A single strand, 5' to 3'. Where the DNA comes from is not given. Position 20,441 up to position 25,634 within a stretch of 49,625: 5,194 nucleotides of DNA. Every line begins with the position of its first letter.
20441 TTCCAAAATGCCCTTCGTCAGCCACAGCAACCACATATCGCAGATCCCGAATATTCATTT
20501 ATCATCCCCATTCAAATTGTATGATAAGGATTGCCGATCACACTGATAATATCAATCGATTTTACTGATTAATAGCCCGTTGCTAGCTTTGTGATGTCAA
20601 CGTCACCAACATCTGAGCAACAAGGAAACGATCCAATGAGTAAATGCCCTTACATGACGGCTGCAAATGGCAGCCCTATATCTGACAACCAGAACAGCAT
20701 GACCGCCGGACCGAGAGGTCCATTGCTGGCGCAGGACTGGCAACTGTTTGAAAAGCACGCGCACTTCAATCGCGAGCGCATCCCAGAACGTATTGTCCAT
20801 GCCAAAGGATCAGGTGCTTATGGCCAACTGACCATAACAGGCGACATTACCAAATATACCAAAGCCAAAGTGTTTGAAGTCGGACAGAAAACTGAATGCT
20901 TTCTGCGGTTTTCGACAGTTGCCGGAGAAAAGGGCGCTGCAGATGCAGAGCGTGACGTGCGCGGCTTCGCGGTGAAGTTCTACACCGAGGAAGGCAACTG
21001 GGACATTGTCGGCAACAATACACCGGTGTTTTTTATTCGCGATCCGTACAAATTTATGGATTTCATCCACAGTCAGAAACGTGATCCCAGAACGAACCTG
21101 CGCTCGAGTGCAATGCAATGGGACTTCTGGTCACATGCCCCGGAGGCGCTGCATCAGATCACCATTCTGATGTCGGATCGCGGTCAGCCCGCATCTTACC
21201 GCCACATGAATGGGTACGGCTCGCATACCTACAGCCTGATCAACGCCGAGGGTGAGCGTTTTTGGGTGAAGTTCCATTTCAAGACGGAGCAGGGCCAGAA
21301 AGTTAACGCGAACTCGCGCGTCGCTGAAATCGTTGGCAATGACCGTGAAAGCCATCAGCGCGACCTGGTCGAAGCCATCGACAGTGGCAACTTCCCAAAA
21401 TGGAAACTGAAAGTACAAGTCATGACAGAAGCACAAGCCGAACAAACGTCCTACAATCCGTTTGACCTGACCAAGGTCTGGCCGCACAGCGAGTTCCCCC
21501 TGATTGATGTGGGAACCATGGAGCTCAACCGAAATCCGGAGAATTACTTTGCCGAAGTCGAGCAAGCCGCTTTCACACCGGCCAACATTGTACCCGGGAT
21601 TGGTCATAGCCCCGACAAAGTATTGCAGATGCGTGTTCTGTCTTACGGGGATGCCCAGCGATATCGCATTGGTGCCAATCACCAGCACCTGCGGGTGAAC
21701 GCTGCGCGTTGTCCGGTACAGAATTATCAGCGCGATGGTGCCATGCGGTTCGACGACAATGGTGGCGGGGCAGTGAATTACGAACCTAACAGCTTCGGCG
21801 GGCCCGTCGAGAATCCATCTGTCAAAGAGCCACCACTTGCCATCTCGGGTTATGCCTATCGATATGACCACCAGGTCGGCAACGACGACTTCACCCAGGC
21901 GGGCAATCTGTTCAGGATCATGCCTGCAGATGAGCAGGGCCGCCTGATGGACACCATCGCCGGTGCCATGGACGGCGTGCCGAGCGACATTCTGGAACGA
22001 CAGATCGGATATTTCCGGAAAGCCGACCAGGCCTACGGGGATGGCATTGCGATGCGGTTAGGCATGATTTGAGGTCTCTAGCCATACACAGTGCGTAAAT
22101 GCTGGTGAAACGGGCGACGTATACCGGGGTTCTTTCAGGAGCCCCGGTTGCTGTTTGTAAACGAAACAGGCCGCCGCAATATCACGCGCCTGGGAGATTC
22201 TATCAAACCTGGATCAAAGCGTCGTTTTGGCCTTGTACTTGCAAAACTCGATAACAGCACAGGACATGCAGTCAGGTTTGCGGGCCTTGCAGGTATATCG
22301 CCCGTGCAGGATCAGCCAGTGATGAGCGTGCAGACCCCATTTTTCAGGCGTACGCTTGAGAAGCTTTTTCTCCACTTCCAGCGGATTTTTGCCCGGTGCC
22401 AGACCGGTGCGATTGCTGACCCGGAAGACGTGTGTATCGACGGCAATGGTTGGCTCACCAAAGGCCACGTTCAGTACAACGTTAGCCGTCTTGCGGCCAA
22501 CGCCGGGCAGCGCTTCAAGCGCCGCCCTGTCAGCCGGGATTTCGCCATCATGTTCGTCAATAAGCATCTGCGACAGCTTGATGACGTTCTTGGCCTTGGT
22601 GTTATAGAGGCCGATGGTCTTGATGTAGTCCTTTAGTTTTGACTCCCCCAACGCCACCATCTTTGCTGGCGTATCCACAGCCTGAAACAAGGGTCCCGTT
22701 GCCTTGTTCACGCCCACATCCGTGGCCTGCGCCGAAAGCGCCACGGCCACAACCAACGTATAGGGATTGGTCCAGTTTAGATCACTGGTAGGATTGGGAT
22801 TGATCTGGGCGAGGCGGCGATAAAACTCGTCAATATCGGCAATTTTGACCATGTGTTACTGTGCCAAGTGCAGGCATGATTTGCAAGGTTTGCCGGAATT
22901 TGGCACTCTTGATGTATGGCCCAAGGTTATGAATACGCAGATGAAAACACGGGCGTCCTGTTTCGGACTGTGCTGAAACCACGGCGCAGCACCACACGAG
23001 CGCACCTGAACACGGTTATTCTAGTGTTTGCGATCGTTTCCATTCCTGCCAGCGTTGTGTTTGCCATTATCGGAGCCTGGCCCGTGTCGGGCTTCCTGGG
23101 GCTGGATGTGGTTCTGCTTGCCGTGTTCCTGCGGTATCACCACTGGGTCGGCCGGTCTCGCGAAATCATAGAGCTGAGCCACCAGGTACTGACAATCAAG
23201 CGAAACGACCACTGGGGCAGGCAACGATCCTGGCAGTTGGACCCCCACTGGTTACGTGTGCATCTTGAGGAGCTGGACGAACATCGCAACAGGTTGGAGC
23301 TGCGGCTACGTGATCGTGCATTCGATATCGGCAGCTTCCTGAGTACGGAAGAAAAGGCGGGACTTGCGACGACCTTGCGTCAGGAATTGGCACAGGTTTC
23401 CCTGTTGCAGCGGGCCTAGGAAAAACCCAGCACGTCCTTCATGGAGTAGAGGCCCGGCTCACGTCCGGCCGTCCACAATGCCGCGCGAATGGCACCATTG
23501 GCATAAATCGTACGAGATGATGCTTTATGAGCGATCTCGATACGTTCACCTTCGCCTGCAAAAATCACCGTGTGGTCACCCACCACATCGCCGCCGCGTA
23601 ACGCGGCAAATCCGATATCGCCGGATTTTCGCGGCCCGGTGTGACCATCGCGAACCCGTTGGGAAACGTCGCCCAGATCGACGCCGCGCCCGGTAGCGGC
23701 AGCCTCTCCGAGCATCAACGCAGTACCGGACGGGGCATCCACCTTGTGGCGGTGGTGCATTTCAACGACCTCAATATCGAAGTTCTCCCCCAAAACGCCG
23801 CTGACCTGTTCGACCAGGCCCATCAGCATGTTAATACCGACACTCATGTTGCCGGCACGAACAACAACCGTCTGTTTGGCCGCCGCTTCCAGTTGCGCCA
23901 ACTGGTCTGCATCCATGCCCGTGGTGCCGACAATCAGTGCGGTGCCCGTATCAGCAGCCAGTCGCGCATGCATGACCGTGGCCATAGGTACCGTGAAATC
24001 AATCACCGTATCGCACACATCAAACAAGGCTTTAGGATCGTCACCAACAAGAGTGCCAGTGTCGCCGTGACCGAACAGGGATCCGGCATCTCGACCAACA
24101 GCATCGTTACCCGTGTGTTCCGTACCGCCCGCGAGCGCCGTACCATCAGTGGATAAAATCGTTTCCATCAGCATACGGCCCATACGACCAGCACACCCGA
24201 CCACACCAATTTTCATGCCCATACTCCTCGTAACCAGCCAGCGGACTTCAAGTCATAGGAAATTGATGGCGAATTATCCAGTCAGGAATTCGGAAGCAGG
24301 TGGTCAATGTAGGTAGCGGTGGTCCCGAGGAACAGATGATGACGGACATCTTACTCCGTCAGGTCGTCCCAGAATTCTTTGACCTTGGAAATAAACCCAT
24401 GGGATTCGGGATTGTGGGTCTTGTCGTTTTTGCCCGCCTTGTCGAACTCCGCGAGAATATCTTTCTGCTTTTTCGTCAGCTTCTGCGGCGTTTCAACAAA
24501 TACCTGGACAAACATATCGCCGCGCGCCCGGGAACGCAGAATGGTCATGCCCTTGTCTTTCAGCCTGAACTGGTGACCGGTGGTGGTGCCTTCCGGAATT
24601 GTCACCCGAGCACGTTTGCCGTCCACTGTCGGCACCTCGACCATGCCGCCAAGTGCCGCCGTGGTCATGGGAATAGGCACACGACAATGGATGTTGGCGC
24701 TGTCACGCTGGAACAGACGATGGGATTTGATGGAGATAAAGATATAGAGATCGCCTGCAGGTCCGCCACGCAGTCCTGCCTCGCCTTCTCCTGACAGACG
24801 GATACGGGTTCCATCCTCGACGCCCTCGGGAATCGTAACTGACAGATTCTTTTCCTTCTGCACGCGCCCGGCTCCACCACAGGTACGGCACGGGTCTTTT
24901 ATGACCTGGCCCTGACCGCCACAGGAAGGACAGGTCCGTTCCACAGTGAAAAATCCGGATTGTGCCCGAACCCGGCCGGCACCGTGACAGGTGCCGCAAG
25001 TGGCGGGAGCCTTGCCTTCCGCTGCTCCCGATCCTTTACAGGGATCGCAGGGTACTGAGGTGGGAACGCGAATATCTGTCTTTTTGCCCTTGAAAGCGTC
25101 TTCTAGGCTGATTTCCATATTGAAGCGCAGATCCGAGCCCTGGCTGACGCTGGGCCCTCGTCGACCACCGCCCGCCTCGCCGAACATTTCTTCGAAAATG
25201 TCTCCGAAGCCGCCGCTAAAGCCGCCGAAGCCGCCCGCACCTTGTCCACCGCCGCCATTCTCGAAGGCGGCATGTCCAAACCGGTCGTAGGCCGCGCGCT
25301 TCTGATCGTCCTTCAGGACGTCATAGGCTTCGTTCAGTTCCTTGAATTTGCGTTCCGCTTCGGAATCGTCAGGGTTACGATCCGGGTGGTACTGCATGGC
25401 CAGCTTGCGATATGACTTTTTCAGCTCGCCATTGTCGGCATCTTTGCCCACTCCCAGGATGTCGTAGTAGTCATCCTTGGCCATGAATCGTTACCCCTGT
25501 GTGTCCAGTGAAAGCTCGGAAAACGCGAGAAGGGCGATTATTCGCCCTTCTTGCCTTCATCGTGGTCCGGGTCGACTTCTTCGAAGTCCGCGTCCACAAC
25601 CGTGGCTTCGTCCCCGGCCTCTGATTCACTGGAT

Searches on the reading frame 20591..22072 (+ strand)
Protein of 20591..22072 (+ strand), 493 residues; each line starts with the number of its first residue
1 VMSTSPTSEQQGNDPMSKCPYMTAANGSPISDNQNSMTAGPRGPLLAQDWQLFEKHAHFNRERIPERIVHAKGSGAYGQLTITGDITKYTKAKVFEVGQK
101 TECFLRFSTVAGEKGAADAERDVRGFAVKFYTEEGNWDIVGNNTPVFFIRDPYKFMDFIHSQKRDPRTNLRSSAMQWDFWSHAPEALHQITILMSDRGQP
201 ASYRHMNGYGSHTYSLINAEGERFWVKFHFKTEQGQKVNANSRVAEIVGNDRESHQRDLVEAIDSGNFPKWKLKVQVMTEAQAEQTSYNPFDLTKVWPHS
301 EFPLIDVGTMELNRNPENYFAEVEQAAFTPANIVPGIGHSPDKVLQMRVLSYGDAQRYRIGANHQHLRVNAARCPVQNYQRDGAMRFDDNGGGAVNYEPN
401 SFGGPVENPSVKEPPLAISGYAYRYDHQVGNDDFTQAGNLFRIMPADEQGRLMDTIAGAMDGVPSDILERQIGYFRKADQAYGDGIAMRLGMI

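Call 31: search_protein_families(library=pfam, proteins=[window:20591-22072:+])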
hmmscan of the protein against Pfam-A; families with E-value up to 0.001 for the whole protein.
window:20591-22072:+ (493 aa): 2 families
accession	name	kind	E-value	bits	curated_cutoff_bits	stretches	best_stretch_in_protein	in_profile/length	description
PF00199.24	Catalase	-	2.7e-189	629.5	25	1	23-403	1-382/383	Catalase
PF06628.17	Catalase-rel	-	6.6e-18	65.1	30.1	1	431-489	5-64/65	Catalase-related immune-responsive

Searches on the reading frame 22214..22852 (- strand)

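Call 12: search_protein_families(library=pfam, proteins=[window:22214-22852:-])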
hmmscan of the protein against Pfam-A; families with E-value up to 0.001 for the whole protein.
window:22214-22852:- (212 aa): 2 families
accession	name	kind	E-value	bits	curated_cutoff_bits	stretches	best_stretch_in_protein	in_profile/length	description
PF00730.31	HhH-GPD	-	9.4e-23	81.1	26.2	1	35-169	1-107/108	HhH-GPD superfamily base excision DNA repair protein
PF00633.29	HHH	-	2.5e-09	36.9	24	1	101-128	2-29/30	Helix-hairpin-helix motif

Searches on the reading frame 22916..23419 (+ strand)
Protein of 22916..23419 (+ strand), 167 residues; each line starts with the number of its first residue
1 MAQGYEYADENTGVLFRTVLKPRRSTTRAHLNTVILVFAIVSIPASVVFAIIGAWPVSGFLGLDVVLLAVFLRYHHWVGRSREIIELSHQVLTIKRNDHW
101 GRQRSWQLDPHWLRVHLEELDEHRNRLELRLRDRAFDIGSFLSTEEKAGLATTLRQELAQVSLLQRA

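Call 12: search_protein_families(library=pfam, proteins=[window:22916-23419:+])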
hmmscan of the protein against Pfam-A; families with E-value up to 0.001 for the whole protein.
window:22916-23419:+ (167 aa): 1 family
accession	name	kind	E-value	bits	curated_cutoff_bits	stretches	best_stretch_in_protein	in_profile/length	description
PF10003.15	DUF2244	-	8.5e-35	119.9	27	1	20-158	1-138/138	Integral membrane protein (DUF2244)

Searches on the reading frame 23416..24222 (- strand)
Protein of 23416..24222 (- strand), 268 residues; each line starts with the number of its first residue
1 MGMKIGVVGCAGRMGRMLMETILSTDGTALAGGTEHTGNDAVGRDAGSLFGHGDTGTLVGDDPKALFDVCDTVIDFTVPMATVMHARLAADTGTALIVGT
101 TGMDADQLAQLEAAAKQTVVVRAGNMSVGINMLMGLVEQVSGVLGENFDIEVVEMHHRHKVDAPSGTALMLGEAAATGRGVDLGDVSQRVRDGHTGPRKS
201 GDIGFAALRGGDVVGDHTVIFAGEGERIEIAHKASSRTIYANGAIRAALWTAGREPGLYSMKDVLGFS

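Call 12: search_protein_families(library=pfam, proteins=[window:23416-24222:-])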
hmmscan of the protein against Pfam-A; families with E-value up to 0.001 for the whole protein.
window:23416-24222:- (268 aa): 2 families
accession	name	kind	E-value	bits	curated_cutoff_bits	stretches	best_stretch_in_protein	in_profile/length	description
PF05173.19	DapB_C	-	3.5e-46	156.7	27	1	129-265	1-121/121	Dihydrodipicolinate reductase, C-terminus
PF01113.26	DapB_N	-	2.9e-33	115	25.6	1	3-126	1-124/124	Dihydrodipicolinate reductase, N-terminus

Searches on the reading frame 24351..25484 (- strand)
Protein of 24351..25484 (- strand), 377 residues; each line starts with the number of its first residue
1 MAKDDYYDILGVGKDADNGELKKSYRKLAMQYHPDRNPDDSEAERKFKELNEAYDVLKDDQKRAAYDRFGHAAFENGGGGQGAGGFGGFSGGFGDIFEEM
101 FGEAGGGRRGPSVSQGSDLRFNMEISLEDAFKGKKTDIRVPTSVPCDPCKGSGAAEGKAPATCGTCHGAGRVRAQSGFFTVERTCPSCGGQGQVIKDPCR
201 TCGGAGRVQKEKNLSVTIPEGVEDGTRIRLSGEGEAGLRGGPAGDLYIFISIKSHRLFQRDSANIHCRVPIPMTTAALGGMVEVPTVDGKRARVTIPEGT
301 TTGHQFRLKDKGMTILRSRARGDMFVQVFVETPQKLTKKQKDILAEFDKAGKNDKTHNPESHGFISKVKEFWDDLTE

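Call 12: search_protein_families(library=pfam, proteins=[window:24351-25484:-])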
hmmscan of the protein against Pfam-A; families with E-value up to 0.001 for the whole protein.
window:24351-25484:- (377 aa): 3 families
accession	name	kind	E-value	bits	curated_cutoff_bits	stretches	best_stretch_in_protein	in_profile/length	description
PF01556.23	DnaJ_C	-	9.6e-49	165.8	26.6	1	120-333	2-152/152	DnaJ C terminal domain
PF00226.36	DnaJ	-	1.1e-27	96.3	27.8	1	5-67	1-63/63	DnaJ domain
PF00684.25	DnaJ_CXXCXGXG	-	4.7e-15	56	32.7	1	146-206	1-65/65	DnaJ central domain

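Call 13: find_encoding_contigs(protein=window:24351-25484:-, flank=4000, max_places=6)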
Protein window:24351-25484:- (377 aa): no gene with exactly this product is on record in the collection.
